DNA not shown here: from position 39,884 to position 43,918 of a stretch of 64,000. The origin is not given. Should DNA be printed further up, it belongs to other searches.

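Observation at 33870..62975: Complete contractile injection system (eCIS / phage-tail-like particle) operon, about 29 kb on one strand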

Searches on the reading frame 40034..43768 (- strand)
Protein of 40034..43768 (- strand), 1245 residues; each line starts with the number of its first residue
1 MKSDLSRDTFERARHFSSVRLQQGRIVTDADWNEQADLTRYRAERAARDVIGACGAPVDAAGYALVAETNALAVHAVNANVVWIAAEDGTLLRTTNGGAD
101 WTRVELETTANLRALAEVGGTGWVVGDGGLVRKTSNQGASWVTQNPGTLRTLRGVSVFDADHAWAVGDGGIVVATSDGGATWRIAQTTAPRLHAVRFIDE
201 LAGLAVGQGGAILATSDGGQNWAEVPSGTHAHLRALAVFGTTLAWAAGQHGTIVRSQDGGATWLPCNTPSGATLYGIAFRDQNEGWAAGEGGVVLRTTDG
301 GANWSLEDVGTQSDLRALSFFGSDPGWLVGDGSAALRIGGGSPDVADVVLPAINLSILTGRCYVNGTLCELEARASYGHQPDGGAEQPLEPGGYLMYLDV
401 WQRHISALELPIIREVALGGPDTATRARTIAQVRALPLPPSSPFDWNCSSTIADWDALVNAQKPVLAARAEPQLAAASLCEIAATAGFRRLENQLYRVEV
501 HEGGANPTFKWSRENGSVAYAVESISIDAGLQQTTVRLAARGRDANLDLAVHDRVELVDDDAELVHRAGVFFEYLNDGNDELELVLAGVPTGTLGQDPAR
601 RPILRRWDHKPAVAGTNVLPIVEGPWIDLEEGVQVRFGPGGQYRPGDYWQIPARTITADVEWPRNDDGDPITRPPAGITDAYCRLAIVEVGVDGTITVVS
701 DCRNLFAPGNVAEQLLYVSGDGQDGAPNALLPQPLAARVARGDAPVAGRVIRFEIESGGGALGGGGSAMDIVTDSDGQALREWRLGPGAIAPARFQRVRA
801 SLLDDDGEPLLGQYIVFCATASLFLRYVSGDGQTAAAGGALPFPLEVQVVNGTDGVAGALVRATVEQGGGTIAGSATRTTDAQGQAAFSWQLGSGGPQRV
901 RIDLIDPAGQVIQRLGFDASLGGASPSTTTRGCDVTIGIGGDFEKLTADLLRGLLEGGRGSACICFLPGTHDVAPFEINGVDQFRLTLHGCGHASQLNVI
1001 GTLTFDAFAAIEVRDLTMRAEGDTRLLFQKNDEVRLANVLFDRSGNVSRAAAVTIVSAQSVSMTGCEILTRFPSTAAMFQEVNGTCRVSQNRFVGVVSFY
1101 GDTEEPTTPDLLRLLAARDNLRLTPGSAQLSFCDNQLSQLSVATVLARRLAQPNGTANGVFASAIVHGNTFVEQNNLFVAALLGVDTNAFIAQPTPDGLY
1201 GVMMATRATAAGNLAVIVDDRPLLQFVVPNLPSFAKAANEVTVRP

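Call 5: search_protein_families(library=pfam, proteins=[window:40034-43768:-], max_evalue=0.01)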
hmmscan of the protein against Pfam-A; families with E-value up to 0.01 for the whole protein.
window:40034-43768:- (1245 aa): 6 families
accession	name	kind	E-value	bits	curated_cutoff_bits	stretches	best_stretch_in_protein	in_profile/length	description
PF20129.4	DUF6519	-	8.6e-68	229.8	22.4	3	463-715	260-535/593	Family of unknown function (DUF6519)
PF14870.12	PSII_BNR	-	7.7e-22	78.3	27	4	152-263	20-137/303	Photosynthesis system II assembly factor YCF48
PF15902.12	Sortilin-Vps10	-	7.7e-08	32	33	0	252-331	2-86/446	Sortilin, neurotensin receptor 3,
PF02012.26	BNR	-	0.00025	21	27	0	296-306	2-12/12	BNR/Asp-box repeat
PF19755.4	DUF6242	-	0.0006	20.2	29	0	76-141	148-217/217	Domain of unknown function (DUF6242)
PF02369.22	Big_1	-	0.0022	18.5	34.9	0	833-889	9-65/93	Bacterial Ig-like domain (group 1)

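Call 60: find_related_loci(query=window:40034-43768:-, collection=viral_contigs, flank=10000)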
Query window:40034-43768:- (1245 aa) in viral_contigs; peptide patterns used: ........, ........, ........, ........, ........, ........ (x = any residue, [..] = any of these).
2 stretches matched a pattern, but none encodes a relative of the query by tblastn (E <= 1e-3).

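Call 61: find_homologous_proteins(query=window:40034-43768:-, max_evalue=1e-10)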
Query window:40034-43768:- (1245 aa): 3046 proteins with E <= 1e-10 among 8000 candidates; the best 120 are listed.
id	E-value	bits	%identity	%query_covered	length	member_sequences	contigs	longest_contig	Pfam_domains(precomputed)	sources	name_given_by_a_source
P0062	0.0e+0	2575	92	100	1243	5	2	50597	PF20129.5,PF14870.13,PF15902.13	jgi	jgi:photosystem II stability/assembly factor-like uncharacterized protein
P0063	0.0e+0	2380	84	100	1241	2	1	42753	PF20129.5,PF14870.13,PF15902.13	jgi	jgi:photosystem II stability/assembly factor-like uncharacterized protein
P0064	0.0e+0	2211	87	65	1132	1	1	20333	PF20129.5,PF14870.13,PF15902.13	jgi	jgi:photosystem II stability/assembly factor-like uncharacterized protein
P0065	0.0e+0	2191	78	100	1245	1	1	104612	PF20129.5,PF14870.13,PF15902.13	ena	-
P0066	0.0e+0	2100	75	100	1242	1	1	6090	PF20129.5,PF14870.13,PF15902.13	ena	-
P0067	0.0e+0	2093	75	100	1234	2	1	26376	PF20129.5,PF14870.13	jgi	jgi:photosystem II stability/assembly factor-like uncharacterized protein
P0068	0.0e+0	2084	74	100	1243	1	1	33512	PF02369.23,PF20129.5,PF14870.13,PF15902.13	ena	-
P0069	0.0e+0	2066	84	66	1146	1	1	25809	PF20129.5,PF14870.13,PF15902.13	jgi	jgi:photosystem II stability/assembly factor-like uncharacterized protein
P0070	0.0e+0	2055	73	100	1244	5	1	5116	PF20129.5,PF14870.13,PF02012.27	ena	-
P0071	0.0e+0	2042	76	73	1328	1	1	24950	PF20129.5,PF14870.13,PF15902.13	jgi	jgi:photosystem II stability/assembly factor-like uncharacterized protein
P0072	0.0e+0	2032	73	100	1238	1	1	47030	PF20129.5,PF14870.13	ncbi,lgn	-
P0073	0.0e+0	2014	72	100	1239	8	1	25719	PF20129.5,PF14870.13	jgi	jgi:photosystem II stability/assembly factor-like uncharacterized protein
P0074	0.0e+0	2002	72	100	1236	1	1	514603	PF25852.1,PF20129.5,PF14870.13,PF02012.27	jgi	jgi:photosystem II stability/assembly factor-like uncharacterized protein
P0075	0.0e+0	2002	71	100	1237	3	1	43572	PF20129.5,PF14870.13,PF02012.27,PF15902.13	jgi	jgi:photosystem II stability/assembly factor-like uncharacterized protein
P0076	0.0e+0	1999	73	98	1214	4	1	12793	PF20129.5,PF14870.13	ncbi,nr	ncbi:MAG: hypothetical protein QOD11_1649, partial [Bradyrhizobium sp.]|nr:hypothetical protein [Bra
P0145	0.0e+0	1432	54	100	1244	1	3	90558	PF20129.5,PF14870.13,PF15902.13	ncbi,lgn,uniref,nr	ncbi:DUF6519 domain-containing protein [Azospirillum picis]|uniref:Photosystem II stability/assembly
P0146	0.0e+0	1409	56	100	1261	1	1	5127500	PF25852.1,PF20129.5,PF14870.13,PF15902.13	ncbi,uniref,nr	ncbi:DUF6519 domain-containing protein [Xylophilus sp. GOD-11R]|uniref:DUF6519 domain-containing pro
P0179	0.0e+0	1109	47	100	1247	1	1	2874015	PF20129.5,PF14870.13,PF02012.27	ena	-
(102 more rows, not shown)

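Call 62: find_encoding_contigs(protein=P0062, flank=10000, max_places=2)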
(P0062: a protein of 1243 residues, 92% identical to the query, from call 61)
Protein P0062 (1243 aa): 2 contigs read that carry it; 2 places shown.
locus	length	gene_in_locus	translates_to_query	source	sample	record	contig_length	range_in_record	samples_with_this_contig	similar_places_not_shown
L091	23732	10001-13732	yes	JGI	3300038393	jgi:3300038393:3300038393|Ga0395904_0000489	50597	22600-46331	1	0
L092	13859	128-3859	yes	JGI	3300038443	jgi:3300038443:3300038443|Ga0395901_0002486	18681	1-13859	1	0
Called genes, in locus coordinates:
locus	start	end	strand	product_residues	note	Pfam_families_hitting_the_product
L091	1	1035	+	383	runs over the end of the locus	-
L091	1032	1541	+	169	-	PF04717:Phage_base_V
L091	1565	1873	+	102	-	-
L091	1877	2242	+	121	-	PF04965:GPW_gp25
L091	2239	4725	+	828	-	-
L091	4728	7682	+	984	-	-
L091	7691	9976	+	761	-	-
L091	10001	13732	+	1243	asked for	PF20129:DUF6519, PF15902:Sortilin-Vps10 (faint), PF14870:PSII_BNR, PF20129:DUF6519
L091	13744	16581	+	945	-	PF13524:Glyco_trans_1_2, PF00535:Glycos_transf_2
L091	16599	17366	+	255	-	-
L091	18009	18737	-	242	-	-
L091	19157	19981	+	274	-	PF00078:RVT_1, PF08388:GIIM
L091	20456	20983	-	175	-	-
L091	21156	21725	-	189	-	PF21033:RMD1-3 (faint), PF13428:TPR_14 (faint), PF00515:TPR_1 (faint), PF07719:TPR_2 (faint), PF23914:TPR_CcmH_CycH (weak), PF13414:TPR_11 (weak), PF14559:TPR_19 (weak), PF13432:TPR_16 (weak), +5 more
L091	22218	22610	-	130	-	-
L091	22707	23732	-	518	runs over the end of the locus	-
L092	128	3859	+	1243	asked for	PF20129:DUF6519, PF15902:Sortilin-Vps10 (faint), PF14870:PSII_BNR, PF20129:DUF6519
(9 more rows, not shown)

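Call 63: find_encoding_contigs(protein=P0065, flank=10000, max_places=2)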
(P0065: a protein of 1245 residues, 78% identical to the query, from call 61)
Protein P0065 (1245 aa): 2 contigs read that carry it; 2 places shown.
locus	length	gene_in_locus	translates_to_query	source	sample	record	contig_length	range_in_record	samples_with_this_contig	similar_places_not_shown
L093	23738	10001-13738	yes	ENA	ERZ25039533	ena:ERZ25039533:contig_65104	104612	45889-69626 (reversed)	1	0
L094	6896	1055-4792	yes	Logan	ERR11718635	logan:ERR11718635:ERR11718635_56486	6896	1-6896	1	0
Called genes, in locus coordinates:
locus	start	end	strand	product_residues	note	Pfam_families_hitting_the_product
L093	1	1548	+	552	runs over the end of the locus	PF04717:Phage_base_V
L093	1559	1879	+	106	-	-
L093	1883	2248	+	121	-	PF04965:GPW_gp25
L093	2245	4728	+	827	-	-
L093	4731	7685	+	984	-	-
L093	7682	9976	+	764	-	-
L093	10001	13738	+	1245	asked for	PF20129:DUF6519, PF15902:Sortilin-Vps10 (faint), PF14870:PSII_BNR, PF20129:DUF6519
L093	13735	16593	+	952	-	PF13524:Glyco_trans_1_2, PF00535:Glycos_transf_2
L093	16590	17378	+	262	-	-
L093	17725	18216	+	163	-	PF00004:AAA, PF00158:Sigma54_activat, PF07728:AAA_5, PF14532:Sigma54_activ_2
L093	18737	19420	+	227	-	-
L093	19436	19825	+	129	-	-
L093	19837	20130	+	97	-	-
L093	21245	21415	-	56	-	-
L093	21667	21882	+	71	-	-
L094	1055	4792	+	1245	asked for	PF20129:DUF6519, PF15902:Sortilin-Vps10 (faint), PF14870:PSII_BNR, PF20129:DUF6519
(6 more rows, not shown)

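Call 69: find_encoding_contigs(protein=P0063, flank=10000, max_places=1)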
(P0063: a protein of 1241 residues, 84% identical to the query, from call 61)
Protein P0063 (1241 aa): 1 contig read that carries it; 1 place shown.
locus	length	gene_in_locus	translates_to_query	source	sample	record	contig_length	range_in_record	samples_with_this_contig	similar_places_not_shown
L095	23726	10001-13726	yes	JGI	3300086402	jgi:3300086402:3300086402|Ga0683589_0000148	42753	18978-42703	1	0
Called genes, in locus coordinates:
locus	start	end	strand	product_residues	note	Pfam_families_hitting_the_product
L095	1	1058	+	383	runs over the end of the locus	-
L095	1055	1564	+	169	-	PF04717:Phage_base_V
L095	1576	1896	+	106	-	-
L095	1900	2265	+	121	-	PF04965:GPW_gp25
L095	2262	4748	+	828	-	-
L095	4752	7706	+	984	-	-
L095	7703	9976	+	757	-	-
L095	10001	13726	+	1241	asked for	PF20129:DUF6519, PF15902:Sortilin-Vps10 (faint), PF14870:PSII_BNR, PF20129:DUF6519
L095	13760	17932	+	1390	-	PF13524:Glyco_trans_1_2, PF13578:Methyltransf_24 (weak)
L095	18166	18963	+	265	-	PF01738:DLH, PF00326:Peptidase_S9 (faint)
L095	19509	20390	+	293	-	-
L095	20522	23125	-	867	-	PF12704:MacB_PCD, PF02687:FtsX, PF12704:MacB_PCD, PF02687:FtsX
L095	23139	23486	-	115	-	PF03551:PadR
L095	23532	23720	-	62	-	-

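Call 70: find_encoding_contigs(protein=P0074, flank=10000, max_places=1)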
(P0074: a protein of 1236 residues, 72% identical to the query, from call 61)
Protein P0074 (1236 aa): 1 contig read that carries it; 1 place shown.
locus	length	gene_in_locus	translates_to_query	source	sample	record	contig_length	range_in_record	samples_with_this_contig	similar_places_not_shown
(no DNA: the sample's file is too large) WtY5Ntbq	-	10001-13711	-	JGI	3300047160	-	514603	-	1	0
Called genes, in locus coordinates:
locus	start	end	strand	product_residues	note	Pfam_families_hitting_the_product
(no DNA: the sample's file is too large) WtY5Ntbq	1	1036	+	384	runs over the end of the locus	-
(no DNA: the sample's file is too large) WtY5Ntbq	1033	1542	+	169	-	PF04717:Phage_base_V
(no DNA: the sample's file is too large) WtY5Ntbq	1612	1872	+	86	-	-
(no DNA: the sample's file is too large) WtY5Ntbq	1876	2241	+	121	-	PF04965:GPW_gp25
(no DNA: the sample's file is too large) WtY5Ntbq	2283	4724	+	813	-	-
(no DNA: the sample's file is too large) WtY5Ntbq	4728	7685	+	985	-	-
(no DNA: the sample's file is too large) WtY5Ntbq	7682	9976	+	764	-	-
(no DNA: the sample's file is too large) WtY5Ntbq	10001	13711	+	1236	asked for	PF20129:DUF6519, PF25852:DUF6242_C (faint), PF02012:BNR (faint), PF14870:PSII_BNR (weak), PF20129:DUF6519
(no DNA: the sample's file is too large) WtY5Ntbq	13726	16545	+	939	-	PF13524:Glyco_trans_1_2, PF00535:Glycos_transf_2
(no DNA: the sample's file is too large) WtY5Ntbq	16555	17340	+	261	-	-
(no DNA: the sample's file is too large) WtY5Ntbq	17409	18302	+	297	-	-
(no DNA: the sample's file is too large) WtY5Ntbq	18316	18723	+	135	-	PF19649:DUF6152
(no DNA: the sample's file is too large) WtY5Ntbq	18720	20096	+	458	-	PF13577:SnoaL_4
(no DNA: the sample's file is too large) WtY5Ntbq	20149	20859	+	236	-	PF13577:SnoaL_4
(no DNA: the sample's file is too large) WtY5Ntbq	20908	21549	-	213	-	PF12276:DUF3617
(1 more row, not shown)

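Call 78: search_protein_families(library=pfam, proteins=[L091:16599-17363:+, L091:13744-16578:+], max_evalue=1)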
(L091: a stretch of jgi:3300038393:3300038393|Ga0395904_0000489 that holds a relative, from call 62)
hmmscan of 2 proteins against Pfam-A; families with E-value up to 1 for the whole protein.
L091:16599-17363:+ (255 aa): 0 families

L091:13744-16578:+ (945 aa): 2 families
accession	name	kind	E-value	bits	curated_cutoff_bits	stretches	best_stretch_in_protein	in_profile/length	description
PF13524.12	Glyco_trans_1_2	-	1.6e-19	70.8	25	1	369-515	3-144/144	Glycosyl transferase-like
PF00535.33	Glycos_transf_2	-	3.3e-14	53.6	23.3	1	735-869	1-131/168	Glycosyl transferase family 2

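Call 91: find_encoding_contigs(protein=P0146, flank=10000, max_places=1)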
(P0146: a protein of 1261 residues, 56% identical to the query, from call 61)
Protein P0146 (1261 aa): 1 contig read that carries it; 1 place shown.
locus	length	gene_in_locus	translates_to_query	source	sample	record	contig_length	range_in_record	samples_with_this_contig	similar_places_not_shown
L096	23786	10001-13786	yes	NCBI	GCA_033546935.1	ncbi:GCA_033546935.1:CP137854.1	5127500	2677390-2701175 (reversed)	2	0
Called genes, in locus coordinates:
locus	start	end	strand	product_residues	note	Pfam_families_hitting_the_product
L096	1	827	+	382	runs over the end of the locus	-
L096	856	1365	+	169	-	PF04717:Phage_base_V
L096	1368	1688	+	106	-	-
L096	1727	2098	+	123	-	PF04965:GPW_gp25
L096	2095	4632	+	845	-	-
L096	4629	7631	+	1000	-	-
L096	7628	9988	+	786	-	-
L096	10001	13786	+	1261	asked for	PF20129:DUF6519, PF25852:DUF6242_C (faint), PF14870:PSII_BNR, PF15902:Sortilin-Vps10 (faint), PF20129:DUF6519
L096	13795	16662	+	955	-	PF13524:Glyco_trans_1_2, PF00535:Glycos_transf_2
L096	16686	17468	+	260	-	-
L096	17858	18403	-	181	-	PF07589:PEP_exosort_dom (weak)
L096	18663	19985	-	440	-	PF05943:VipB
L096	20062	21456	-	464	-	PF04966:OprB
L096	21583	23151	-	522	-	PF01970:TctA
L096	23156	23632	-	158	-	PF07331:TctB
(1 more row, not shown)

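Call 92: find_encoding_contigs(protein=P0145, flank=10000, max_places=1)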
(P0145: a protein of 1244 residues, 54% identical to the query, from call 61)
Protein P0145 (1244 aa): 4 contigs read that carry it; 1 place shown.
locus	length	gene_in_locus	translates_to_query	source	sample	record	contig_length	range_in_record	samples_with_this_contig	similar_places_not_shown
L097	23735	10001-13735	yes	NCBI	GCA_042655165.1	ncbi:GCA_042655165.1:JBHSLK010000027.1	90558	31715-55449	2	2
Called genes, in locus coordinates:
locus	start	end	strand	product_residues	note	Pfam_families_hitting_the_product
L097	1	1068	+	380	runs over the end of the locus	-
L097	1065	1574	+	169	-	PF04717:Phage_base_V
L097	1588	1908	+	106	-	-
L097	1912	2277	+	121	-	PF04965:GPW_gp25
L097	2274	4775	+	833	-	-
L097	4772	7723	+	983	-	-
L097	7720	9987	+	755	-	-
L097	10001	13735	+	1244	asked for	PF20129:DUF6519, PF14870:PSII_BNR, PF15902:Sortilin-Vps10 (faint), PF14870:PSII_BNR, PF20129:DUF6519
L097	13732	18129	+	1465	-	PF05704:Caps_synth (weak)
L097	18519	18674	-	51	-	PF13817:DDE_Tnp_IS66_C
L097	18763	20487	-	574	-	PF07508:Recombinase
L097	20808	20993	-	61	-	-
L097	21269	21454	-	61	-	PF03050:DDE_Tnp_IS66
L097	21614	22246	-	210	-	PF13005:zf-IS66 (weak), PF03050:DDE_Tnp_IS66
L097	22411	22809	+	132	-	-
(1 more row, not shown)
